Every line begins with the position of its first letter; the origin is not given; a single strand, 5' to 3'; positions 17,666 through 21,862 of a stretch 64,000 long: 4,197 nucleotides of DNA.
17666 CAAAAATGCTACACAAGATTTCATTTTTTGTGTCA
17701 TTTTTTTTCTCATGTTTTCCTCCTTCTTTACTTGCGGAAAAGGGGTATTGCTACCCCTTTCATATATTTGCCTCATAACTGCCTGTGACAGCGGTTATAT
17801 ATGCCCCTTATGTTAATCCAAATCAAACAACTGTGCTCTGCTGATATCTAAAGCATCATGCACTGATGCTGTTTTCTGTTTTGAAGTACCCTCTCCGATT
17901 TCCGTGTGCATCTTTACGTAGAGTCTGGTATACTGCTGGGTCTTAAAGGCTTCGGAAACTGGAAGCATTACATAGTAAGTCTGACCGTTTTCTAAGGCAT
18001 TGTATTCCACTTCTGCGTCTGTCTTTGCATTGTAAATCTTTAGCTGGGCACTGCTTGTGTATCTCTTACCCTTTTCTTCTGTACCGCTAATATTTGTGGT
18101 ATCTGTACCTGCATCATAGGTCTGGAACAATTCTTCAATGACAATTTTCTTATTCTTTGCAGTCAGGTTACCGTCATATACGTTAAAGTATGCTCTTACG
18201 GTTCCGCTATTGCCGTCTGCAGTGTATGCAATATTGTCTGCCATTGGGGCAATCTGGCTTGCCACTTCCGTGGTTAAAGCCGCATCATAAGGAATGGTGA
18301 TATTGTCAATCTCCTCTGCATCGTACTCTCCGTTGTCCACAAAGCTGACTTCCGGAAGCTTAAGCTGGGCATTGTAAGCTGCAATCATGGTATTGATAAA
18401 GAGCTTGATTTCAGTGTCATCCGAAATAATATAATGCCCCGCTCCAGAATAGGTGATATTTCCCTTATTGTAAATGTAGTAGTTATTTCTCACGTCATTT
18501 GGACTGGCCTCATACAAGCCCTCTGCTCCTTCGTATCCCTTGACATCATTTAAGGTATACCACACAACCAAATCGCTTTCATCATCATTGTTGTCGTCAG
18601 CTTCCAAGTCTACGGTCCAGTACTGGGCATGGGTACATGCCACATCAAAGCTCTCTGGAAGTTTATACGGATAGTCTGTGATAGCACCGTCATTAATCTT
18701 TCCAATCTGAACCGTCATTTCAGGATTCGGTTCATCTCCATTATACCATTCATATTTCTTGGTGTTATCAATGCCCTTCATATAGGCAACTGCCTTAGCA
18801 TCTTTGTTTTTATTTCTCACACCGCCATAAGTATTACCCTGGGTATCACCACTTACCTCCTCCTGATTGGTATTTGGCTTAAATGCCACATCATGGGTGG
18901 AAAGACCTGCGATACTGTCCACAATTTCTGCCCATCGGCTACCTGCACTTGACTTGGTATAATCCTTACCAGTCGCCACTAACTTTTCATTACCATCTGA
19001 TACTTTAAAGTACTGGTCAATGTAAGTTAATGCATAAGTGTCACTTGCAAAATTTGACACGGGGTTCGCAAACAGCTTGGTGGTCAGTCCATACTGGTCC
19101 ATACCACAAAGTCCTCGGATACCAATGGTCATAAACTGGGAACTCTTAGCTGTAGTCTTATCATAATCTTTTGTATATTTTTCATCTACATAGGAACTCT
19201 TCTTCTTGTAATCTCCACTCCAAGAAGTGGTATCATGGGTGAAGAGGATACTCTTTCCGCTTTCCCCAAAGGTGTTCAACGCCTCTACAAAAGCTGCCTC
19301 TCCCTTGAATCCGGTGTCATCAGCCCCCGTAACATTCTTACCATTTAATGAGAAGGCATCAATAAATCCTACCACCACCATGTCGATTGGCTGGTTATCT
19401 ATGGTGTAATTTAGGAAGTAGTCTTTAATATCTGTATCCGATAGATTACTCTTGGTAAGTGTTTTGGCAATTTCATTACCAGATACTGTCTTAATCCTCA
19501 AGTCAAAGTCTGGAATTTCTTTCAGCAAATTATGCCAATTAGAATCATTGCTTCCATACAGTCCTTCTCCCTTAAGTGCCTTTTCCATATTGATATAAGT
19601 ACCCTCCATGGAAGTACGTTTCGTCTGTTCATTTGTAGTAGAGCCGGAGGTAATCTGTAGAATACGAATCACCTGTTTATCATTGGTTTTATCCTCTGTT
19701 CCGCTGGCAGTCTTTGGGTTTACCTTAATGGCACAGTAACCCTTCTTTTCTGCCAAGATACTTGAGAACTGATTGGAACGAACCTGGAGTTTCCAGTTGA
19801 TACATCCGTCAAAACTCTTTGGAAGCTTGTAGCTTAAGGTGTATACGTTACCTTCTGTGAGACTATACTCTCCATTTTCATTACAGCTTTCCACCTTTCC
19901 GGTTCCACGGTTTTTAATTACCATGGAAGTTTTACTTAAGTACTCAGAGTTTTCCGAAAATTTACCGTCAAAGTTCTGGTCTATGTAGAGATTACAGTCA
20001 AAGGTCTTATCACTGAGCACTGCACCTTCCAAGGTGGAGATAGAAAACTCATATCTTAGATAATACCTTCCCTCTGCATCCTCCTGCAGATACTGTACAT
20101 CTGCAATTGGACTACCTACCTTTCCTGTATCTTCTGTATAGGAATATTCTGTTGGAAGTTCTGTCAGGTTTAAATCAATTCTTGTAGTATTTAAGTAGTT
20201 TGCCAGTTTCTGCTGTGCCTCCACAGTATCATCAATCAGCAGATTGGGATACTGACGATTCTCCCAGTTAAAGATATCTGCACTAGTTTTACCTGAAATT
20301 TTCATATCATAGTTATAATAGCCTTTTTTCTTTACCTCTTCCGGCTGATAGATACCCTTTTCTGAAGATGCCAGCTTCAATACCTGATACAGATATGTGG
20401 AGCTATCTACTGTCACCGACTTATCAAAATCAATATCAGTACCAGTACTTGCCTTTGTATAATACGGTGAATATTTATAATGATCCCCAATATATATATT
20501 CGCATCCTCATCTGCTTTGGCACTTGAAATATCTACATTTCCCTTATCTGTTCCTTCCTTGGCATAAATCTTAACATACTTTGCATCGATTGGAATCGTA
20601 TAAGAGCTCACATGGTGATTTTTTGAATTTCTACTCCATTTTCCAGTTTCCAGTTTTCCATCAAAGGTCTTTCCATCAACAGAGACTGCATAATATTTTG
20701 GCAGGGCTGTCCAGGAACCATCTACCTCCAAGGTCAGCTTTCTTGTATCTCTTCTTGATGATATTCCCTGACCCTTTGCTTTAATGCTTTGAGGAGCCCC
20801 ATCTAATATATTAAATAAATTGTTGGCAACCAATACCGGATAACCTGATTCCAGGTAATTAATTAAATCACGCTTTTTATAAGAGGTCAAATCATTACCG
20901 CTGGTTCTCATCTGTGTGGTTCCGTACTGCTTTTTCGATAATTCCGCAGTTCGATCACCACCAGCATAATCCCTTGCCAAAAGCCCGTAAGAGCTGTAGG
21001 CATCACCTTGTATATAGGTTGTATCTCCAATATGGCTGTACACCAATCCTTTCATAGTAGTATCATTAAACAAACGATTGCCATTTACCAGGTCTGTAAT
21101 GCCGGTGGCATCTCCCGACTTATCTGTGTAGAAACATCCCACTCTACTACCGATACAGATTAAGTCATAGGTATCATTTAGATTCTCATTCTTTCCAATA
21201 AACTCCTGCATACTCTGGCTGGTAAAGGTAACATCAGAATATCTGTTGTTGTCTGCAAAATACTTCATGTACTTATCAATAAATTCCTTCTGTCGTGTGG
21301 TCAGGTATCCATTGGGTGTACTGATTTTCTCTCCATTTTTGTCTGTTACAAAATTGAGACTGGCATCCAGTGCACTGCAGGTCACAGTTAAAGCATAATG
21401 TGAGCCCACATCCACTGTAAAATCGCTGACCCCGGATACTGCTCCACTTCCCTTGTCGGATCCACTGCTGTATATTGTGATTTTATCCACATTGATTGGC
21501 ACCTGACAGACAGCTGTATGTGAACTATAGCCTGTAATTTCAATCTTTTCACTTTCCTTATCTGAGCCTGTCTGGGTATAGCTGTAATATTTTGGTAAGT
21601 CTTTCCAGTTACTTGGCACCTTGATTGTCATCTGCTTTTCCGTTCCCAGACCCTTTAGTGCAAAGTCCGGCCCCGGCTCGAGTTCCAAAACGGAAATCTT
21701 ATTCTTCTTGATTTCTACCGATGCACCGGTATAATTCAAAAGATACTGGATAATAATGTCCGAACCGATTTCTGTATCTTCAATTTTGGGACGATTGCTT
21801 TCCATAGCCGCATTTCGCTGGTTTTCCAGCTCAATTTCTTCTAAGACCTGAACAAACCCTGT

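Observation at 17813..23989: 2058-aa protein of unknown function with three repeated module starts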

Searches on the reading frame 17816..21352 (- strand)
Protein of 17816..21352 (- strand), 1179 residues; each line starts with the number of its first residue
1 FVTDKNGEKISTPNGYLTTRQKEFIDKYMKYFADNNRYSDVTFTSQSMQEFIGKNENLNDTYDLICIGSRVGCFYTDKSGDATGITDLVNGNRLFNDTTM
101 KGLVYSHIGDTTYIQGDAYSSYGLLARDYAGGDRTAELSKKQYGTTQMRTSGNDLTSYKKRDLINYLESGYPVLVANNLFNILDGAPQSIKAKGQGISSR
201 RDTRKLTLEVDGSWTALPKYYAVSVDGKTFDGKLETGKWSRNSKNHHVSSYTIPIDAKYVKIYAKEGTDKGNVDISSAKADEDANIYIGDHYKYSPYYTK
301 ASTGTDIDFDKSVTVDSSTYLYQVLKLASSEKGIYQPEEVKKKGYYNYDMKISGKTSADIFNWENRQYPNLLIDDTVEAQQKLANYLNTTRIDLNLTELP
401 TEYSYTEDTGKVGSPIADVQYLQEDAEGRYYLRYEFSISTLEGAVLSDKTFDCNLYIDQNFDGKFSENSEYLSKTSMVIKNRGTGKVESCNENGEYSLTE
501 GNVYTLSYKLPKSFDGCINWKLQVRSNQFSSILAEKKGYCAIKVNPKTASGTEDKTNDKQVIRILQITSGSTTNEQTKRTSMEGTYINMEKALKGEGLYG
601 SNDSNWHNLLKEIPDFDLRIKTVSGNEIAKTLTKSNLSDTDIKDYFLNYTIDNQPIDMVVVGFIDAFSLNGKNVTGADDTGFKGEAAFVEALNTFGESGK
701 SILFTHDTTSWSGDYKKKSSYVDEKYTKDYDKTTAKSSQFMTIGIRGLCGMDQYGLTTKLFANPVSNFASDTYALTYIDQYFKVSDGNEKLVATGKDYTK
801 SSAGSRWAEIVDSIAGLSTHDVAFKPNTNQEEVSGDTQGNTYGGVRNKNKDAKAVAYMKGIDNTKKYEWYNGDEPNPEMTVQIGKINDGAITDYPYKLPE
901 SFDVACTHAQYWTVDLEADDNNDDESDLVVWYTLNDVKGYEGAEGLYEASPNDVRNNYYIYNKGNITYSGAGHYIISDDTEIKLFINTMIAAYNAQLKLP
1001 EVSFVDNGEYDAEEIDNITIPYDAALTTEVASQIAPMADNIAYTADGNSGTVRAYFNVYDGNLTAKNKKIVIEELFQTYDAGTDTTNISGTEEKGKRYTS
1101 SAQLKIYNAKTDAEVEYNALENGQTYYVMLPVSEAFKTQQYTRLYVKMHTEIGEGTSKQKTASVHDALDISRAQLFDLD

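Call 27: find_homologous_proteins(query=A2, max_evalue=0.00001)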
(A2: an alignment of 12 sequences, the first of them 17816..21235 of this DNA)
Query A2 (12 sequences) (1140 aa, profile of the alignment): 288 proteins with E <= 0.00001 among 8000 candidates; the best 120 are listed.
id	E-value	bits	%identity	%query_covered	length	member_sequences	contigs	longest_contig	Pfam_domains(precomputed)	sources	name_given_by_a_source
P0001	2.9e-276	937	100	100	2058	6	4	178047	-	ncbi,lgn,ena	-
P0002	7.4e-262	890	85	100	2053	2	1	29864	-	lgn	-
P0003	4.4e-251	854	83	100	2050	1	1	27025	-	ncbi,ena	-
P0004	5.9e-240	817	79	100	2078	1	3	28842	-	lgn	-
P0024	6.7e-230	784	32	32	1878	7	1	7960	PF00754.32,PF22633.4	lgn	-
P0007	4.0e-229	781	44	100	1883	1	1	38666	PF16738.11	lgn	-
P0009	4.8e-229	781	43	100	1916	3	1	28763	-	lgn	-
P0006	8.5e-226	770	44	100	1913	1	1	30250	-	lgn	-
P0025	8.1e-225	767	45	100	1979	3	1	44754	-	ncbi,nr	ncbi:MAG: DUF5057 domain-containing protein [Lachnospiraceae bacterium]|nr:DUF5057 domain-containing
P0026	2.6e-224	766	43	100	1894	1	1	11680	-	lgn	-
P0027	3.3e-224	765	42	100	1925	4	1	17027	-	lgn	-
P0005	2.3e-223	762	44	100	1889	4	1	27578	-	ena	-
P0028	4.8e-223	761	46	100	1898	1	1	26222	-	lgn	-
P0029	3.2e-222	759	44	100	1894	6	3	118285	-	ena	-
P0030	2.1e-221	756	46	100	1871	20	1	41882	-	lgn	-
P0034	7.9e-217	741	44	77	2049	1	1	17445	PF16738.11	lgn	-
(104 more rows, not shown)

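Call 28: search_protein_representatives(protein=window:17816-21352:-)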
Query: 1179 residues. Proteins with E-value up to 0.001 (for the whole library): 1384; up to 1e-10: 1165; up to 1e-30: 531. The best 150 are listed.
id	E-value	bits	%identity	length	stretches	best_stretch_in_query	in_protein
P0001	0.0e+00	2672.9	94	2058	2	1-1179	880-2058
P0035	1.8e-257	874.0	50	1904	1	13-1179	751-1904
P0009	4.8e-237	806.3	50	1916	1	14-1179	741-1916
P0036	1.8e-235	801.2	48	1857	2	17-849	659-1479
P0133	2.5e-109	383.4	39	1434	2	358-1179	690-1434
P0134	2.4e-95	337.1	36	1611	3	361-1161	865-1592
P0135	2.6e-94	333.7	36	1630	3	605-1179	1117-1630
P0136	1.1e-82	295.2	34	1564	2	353-1179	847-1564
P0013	5.2e-81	289.6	36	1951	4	656-1179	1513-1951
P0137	1.3e-78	281.7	36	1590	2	360-1179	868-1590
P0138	5.3e-78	279.7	38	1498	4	804-1178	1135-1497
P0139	1.0e-77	278.8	34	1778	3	790-1179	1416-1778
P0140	1.4e-77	278.3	37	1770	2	422-1178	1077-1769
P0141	2.1e-77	277.7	34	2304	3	371-1179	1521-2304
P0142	1.1e-75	272.0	36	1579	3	419-1179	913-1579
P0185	5.2e-63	230.0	37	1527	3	419-1065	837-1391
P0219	3.7e-58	213.9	39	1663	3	803-1065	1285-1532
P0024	1.1e-57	212.4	35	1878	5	876-1179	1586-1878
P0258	2.4e-53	198.0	34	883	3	799-1065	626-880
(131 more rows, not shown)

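Call 31: search_solved_structures(query=A2, max_evalue=1, show_alignments=2)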
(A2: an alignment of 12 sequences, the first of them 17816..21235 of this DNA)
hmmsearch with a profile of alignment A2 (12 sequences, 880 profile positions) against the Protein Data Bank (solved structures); distinct sequences matched with E-value up to 1: 0.

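Call 42: search_protein_families(library=pfam, alignment_id=A2, max_evalue=10)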
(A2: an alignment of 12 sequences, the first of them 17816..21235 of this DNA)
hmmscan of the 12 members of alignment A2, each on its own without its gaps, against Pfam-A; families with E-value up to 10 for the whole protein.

A. member 1, window:17816-21235:- (1140 aa): 5 families
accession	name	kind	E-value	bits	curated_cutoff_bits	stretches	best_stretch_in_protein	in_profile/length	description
PF16480.10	DUF5057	-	8.8e-41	141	27.9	2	270-668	33-378/378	Domain of unknown function (DUF5057)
PF11487.14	RestrictionSfiI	-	0.026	14.4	25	1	405-466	135-199/292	Type II restriction enzyme SfiI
PF00754.31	F5_F8_type_C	-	0.049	14.2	28.2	1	183-228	69-115/127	F5/8 type C domain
PF09408.15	bCoV_S1_RBD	-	0.34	11.6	25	1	840-871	59-89/181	Betacoronavirus spike glycoprotein S1, receptor binding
PF20009.4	GEVED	-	1.9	9.8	24.4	0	415-438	3-28/78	GEVED domain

B. families by the number of members that match (of 12 scanned): 14 families
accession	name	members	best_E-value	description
PF16480.10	DUF5057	12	1.3e-111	Domain of unknown function (DUF5057)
PF00030.24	Crystall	3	2.1e-06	Beta/Gamma crystallin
PF03995.18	Inhibitor_I36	3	0.00022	Peptidase inhibitor family I36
PF20009.4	GEVED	3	0.037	GEVED domain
PF14683.12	CBM-like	1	5.8e-05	Polysaccharide lyase family 4, domain III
PF10413.14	Rhodopsin_N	1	0.021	Amino terminal of the G-protein receptor rhodopsin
PF11487.14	RestrictionSfiI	1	0.026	Type II restriction enzyme SfiI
PF00754.31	F5_F8_type_C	1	0.049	F5/8 type C domain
PF18914.6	DUF5666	1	0.066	Domain of unknown function (DUF5666)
PF23984.1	DUF7307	1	0.11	Pam3 gp33-like protein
PF01833.30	TIG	1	0.12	IPT/TIG domain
PF02803.24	Thiolase_C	1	0.13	Thiolase, C-terminal domain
PF09408.15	bCoV_S1_RBD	1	0.34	Betacoronavirus spike glycoprotein S1, receptor binding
PF00041.27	fn3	1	5.1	Fibronectin type III domain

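Call 72: search_protein_families(library=pfam, proteins=[P0024, P0034], max_evalue=0.001)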
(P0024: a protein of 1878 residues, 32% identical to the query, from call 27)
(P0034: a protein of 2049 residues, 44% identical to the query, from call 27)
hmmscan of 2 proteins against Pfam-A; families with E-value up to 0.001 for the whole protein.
P0024 (1878 aa): 3 families
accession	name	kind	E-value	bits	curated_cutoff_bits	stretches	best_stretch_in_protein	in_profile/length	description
PF16480.10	DUF5057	-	1.7e-55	189.5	27.9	1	777-1105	1-378/378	Domain of unknown function (DUF5057)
PF00754.31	F5_F8_type_C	-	1.1e-16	61.5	28.2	2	1245-1357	11-116/127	F5/8 type C domain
PF22633.2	F5_F8_type_C_2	-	2.2e-06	28.6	27.8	1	1252-1349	3-91/91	NedA-like, galactose-binding domain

P0034 (2049 aa): 2 families
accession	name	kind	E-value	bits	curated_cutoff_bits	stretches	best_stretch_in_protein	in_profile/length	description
PF16480.10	DUF5057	-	4.7e-44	151.8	27.9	2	1186-1574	38-378/378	Domain of unknown function (DUF5057)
PF16738.10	CBM26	-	6.2e-09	36.3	28.1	1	1087-1147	6-66/70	Starch-binding module 26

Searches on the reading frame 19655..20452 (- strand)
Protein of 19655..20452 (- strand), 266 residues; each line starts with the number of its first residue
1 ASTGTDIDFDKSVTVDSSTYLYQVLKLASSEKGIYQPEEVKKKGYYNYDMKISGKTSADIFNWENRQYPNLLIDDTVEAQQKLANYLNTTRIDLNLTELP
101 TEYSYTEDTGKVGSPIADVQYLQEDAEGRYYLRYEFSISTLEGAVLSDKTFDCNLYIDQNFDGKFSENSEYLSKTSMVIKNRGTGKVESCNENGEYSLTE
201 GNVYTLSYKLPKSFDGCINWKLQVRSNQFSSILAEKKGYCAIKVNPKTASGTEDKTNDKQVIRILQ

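Call 11: search_protein_families(library=pfam, proteins=[window:19655-20452:-], max_evalue=1)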
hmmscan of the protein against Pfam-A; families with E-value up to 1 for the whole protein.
window:19655-20452:- (266 aa): 2 families
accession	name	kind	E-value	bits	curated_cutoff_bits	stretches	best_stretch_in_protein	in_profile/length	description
PF16480.10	DUF5057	-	5.1e-26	92.4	27.9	1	10-266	34-259/378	Domain of unknown function (DUF5057)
PF11487.14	RestrictionSfiI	-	0.0036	17.1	25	1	144-205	135-199/292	Type II restriction enzyme SfiI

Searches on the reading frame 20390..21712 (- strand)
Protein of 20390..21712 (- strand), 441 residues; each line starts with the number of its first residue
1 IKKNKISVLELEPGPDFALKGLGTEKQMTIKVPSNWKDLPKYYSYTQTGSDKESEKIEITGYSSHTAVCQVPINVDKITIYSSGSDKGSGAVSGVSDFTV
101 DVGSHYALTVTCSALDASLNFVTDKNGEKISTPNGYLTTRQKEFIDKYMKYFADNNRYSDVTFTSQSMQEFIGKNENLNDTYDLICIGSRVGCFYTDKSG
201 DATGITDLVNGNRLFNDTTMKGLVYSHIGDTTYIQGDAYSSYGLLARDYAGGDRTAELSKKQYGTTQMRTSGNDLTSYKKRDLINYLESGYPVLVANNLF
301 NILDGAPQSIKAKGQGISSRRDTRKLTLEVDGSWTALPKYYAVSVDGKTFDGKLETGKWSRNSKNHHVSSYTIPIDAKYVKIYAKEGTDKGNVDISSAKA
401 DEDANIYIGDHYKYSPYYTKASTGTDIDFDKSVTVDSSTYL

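Call 11: search_protein_families(library=pfam, proteins=[window:20390-21712:-], max_evalue=1)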
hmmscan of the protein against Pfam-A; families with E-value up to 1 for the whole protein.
window:20390-21712:- (441 aa): 2 families
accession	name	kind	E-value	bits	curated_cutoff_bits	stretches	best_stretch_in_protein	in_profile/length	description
PF16480.10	DUF5057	-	7e-05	22.8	27.9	1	273-305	1-29/378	Domain of unknown function (DUF5057)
PF00754.31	F5_F8_type_C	-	0.03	14.9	28.2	1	342-388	69-116/127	F5/8 type C domain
